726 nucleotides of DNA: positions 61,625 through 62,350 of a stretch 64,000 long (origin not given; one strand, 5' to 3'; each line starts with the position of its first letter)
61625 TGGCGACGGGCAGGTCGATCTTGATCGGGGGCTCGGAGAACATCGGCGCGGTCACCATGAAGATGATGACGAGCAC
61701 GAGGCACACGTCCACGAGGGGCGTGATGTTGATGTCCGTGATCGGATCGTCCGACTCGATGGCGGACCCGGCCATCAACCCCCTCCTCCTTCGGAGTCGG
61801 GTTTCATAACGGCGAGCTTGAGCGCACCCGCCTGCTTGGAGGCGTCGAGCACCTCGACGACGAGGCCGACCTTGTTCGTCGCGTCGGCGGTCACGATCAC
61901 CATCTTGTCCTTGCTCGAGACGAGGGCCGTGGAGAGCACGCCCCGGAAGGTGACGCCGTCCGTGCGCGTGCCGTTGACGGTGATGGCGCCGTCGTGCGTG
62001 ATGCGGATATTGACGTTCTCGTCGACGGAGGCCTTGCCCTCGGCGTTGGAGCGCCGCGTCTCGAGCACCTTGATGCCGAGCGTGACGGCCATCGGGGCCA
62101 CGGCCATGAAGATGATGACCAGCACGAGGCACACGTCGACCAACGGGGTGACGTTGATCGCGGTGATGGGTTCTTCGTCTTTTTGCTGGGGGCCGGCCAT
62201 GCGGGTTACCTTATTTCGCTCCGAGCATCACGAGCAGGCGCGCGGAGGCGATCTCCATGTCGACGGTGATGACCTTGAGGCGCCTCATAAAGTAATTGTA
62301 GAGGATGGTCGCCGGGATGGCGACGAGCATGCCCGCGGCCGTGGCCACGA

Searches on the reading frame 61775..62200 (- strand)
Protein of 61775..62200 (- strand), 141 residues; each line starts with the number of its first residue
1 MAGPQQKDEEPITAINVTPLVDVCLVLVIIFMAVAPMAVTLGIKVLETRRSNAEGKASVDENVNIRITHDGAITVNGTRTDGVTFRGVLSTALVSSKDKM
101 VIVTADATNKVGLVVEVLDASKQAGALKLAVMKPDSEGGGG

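Call 19: search_protein_families(library=pfam, proteins=[window:61775-62200:-], max_evalue=0.01)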
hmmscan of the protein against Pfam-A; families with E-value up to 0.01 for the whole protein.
window:61775-62200:- (141 aa): 1 family
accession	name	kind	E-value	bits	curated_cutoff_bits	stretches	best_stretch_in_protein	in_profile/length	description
PF02472.21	ExbD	-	8.4e-19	68.3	25.4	1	11-131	4-123/128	Biopolymer transport protein ExbD/TolR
